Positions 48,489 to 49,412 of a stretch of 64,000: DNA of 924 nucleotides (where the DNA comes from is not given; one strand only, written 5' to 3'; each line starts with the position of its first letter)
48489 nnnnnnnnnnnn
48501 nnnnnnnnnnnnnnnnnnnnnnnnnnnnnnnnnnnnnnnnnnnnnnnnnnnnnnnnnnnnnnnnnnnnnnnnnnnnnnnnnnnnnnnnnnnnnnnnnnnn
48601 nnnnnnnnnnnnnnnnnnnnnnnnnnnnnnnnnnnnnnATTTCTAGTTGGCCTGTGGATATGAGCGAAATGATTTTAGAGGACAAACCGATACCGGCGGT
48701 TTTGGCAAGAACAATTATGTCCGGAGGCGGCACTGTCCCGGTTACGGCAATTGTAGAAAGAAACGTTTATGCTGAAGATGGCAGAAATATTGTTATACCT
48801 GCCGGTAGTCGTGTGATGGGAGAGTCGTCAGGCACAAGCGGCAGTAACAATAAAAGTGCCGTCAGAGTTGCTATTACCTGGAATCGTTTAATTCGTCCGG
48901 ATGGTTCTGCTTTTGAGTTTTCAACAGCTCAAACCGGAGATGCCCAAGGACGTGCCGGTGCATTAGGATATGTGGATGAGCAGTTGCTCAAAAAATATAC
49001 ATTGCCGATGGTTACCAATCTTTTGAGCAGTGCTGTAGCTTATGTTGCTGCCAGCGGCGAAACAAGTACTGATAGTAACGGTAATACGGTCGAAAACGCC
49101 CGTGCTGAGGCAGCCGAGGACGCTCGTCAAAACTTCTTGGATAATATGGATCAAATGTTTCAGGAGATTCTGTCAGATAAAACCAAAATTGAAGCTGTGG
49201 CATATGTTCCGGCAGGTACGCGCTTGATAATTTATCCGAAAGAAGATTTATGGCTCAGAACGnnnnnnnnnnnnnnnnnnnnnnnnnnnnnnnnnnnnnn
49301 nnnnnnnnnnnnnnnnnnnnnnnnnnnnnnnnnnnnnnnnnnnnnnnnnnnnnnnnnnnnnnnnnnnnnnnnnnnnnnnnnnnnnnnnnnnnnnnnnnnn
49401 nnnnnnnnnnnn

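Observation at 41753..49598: Two giant paralogous repeat proteins, one of them a ~1400-aa VirB10, built from a ~16-17-aa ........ unit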

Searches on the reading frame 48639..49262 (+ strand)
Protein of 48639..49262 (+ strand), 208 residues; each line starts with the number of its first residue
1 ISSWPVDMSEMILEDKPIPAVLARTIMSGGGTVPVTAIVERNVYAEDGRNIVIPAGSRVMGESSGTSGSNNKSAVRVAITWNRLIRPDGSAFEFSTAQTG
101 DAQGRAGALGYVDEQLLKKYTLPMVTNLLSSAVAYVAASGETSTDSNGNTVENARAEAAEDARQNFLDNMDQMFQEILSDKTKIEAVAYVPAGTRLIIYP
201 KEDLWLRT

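Call 55: find_related_loci(query=A3, collection=genome_contigs, flank=10000)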
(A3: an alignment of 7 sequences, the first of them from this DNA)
Query A3 (208 aa) in genome_contigs; peptide patterns used: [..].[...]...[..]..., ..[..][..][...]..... (x = any residue, [..] = any of these).
448 stretches matched a pattern; 386 encode a relative of the query (tblastn E <= 1e-3); the best 80 are kept; 80 distinct loci.
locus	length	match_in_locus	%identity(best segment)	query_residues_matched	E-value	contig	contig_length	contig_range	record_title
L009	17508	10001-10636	83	1-208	2e-111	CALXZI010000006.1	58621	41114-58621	MAG: uncultured Alphaproteobacteria bacterium isolate BRZ_RN__bin68 genome assembly, contig: BRZ_RN__NODE_529_length_586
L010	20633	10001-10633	82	1-208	3e-107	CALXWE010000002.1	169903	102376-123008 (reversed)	MAG: uncultured Alphaproteobacteria bacterium isolate BRZ_SP__bin53 genome assembly, contig: BRZ_SP__NODE_58_length_1699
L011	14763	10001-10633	81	1-208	2e-105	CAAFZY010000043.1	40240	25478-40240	MAG TPA_asm: Alphaproteobacteria bacterium, isolate HGM16767, WGS project CAAFZY010000000 data, contig: SRS475987_54_k11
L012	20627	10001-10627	80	1-208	3e-105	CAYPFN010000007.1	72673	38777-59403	MAG TPA_asm: uncultured Azospirillaceae bacterium isolate SRP141132_co1_303 genome assembly, contig: NODE_155_length_726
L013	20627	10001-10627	79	1-208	5e-105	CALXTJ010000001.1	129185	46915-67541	MAG: uncultured Alphaproteobacteria bacterium isolate BRZ_KS__bin114 genome assembly, contig: BRZ_KS__NODE_125_length_12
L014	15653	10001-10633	86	1-208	2e-104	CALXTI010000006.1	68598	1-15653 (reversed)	MAG: uncultured Alphaproteobacteria bacterium isolate BRZ_LA__bin12 genome assembly, contig: BRZ_LA__NODE_207_length_685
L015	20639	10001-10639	78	1-208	1e-100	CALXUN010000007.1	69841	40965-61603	MAG: uncultured Alphaproteobacteria bacterium isolate BRZ_FB__bin86 genome assembly, contig: BRZ_FB__NODE_532_length_698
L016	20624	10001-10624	75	1-208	5e-100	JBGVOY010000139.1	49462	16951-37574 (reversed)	MAG: Alphaproteobacteria bacterium isolate fecal_MAG_20 fecal_MAG_20_contig_0139, whole genome shotgun sequence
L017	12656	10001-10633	81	1-208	2e-99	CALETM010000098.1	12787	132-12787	MAG TPA_asm: uncultured Alphaproteobacteria bacterium isolate ERR2619727_bin.69_CONCOCT_v1.1_MAG genome assembly, contig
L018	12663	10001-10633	80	1-208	3e-99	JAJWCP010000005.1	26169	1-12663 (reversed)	MAG: Proteobacteria bacterium isolate B13_bin.31.fa NODE_360_length_26169_cov_8.669143, whole genome shotgun sequence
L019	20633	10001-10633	81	1-208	1e-99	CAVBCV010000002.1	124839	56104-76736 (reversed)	Lachnospiraceae bacterium isolate H07603-L1_cleanbin_000017 genome assembly, contig: Spades_H07603-L1_contig_75, whole g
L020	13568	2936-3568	74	1-208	6e-99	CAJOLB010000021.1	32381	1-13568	uncultured Alphaproteobacteria bacterium isolate Reindeer_2_mag_112 genome assembly, contig: scaffold_2317, whole genome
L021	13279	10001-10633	73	1-208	1e-98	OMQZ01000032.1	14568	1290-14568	uncultured Rhodospirillaceae bacterium isolate RUG803 genome assembly, contig: k87_6068733, whole genome shotgun sequenc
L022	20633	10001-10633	73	1-208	3e-96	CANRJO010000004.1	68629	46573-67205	MAG: uncultured Alphaproteobacteria bacterium isolate Lapin-021__bin60 genome assembly, contig: Lapin-021__NODE_476_leng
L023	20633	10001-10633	68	1-208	2e-94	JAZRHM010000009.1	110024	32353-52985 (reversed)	MAG: Alphaproteobacteria bacterium isolate T1900045481_YK20190175.MAGScoT_cleanbin_000003 SGB_7321_k141_2028243, whole g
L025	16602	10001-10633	73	1-208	9e-94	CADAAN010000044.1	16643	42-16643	MAG: uncultured proteobacterium isolate RUG13121 genome assembly, contig: RUG13121_asm_44, whole genome shotgun sequence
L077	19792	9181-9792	61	1-208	3e-78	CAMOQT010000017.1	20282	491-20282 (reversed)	MAG: uncultured Azospirillum sp. isolate SRR873605_bin.44_metaWRAP_v1.3_MAG genome assembly, contig: NODE_4773_length_20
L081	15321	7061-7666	61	2-207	4e-78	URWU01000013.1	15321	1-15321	uncultured Alphaproteobacteria bacterium isolate UMGS1426 genome assembly, contig: NODE_400_length_15321_cov_5.120464, w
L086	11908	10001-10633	58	2-208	1e-77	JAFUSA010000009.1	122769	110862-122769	MAG: Alphaproteobacteria bacterium isolate RGIG4773 Roe_deer_Reticulum-2__c628, whole genome shotgun sequence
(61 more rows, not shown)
